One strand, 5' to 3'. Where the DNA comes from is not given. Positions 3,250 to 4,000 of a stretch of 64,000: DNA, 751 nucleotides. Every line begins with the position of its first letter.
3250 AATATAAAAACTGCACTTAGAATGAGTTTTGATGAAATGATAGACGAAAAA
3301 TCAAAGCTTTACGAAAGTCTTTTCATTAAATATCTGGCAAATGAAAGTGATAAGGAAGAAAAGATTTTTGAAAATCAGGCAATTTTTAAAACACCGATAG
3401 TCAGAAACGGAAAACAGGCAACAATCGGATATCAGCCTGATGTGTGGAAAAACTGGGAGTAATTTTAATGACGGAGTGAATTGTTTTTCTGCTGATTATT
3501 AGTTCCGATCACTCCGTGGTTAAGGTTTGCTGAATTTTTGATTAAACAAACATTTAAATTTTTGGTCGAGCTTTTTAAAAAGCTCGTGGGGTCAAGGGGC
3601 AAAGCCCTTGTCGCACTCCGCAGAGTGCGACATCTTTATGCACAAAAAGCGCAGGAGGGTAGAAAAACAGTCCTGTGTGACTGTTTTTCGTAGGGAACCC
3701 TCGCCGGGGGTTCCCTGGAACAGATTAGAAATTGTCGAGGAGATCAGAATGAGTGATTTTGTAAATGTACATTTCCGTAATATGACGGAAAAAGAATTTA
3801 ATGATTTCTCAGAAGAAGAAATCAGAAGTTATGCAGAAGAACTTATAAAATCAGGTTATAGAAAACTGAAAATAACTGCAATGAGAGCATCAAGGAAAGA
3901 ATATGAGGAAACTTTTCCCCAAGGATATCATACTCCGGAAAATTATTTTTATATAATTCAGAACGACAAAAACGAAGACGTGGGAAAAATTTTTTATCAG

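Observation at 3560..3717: Five-hairpin, roughly 160 nt repeat element whose stems are kept intact by compensatory substitutions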

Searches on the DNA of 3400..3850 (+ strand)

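Call 5: search_rna_families(source=window, start=3400, end=3850, threshold=evalue, max_evalue=10, show_alignments=3)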
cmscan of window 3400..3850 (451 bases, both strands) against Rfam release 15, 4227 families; matches with E-value up to 10: 9.
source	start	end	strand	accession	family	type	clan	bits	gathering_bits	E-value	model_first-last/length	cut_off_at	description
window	3546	3636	+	RF00235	Plasmid_RNAIII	Gene;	-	26.4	60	0.042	1-131/131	no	Plasmid RNAIII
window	3480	3586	+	RF00020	U5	Gene; snRNA; splicing;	-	17.9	40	4.6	1-117/117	no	U5 spliceosomal RNA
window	3660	3728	-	RF00106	RNAI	Gene; antisense;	-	17.2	47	0.9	1-102/102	no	RNAI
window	3532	3545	+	RF01748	nuoG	Cis-reg;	-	16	33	0.74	1-43/43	no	nuoG RNA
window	3511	3563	+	RF02052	STnc630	Gene; sRNA;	-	15.6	55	2.3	1-166/166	no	Enterobacterial sRNA STnc630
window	3450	3570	+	RF02114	FAM13A-AS1_1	Gene; lncRNA;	-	15.6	70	2.9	1-118/118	no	FAM13A antisense RNA 1 conserved region 1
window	3578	3698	+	RF02937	Clostridiales-2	Gene; sRNA;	-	13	58.6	3.3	1-82/82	no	Clostridiales-2 RNA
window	3597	3646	+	RF02448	SpR20_sRNA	Gene; sRNA;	-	12.3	45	7.7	1-45/45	no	Streptococcus sRNA SpR20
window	3407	3559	+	RF02060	STnc410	Gene; sRNA;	-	11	50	8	1-158/158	no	Enterobacterial sRNA STnc410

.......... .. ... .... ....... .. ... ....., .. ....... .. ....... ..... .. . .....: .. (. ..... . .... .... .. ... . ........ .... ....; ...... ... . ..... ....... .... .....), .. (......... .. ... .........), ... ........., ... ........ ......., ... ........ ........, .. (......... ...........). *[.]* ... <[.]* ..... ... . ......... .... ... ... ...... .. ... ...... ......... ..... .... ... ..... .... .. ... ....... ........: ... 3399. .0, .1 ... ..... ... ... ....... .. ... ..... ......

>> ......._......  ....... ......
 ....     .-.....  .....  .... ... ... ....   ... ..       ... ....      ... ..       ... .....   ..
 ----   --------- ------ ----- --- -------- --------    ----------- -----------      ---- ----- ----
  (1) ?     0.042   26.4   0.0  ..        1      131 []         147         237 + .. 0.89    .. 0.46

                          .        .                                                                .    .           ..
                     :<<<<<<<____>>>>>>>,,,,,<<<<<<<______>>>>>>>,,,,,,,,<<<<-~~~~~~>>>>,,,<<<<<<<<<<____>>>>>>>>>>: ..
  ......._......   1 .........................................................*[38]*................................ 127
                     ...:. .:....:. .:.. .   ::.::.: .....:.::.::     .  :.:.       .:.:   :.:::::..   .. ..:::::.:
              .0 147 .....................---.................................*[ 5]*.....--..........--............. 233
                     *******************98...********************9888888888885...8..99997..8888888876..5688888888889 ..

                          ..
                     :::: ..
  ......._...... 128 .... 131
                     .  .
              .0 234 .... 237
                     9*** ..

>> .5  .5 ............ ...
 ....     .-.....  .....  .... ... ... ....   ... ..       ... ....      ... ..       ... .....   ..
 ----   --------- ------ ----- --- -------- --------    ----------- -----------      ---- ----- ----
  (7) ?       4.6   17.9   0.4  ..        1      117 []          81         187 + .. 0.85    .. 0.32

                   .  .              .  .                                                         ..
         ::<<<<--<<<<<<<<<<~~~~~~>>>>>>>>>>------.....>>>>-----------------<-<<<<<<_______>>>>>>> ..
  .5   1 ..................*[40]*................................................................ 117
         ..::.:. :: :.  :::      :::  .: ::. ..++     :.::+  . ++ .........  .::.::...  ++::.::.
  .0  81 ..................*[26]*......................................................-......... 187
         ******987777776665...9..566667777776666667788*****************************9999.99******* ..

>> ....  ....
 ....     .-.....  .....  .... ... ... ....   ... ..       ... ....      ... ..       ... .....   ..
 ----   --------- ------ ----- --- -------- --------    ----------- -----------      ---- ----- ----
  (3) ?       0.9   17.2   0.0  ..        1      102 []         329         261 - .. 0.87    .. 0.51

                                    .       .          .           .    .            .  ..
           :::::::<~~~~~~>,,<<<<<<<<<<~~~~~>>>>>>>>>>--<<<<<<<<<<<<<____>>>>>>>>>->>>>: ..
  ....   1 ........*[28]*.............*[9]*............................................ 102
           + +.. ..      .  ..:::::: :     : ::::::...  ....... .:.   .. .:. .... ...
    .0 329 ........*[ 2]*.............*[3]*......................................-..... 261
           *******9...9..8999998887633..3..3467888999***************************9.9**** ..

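Call 14: search_dna_similar(query=window:3549-3720:+, collection=phages, mode=distant, max_evalue=0.01)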
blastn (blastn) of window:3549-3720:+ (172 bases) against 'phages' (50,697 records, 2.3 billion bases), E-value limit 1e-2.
No match.

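Call 15: search_dna_similar(query=window:3549-3720:+, collection=plasmids, mode=distant, max_evalue=0.01)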
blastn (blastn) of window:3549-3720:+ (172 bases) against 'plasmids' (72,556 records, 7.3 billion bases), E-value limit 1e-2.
No match.

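Call 32: build_rna_model(alignment_id=A2)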
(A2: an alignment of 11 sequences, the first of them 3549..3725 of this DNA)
Model R1 built from alignment A2 (11 sequences, 185 columns); structure: RNAalifold consensus.
model positions 177; base pairs 55; branch points 5; effective number of sequences 0.92; information 0.59 bits per position. Calibrated on 0.2 Mb of random sequence (short: E-values are rough).
structure used (alignment columns):
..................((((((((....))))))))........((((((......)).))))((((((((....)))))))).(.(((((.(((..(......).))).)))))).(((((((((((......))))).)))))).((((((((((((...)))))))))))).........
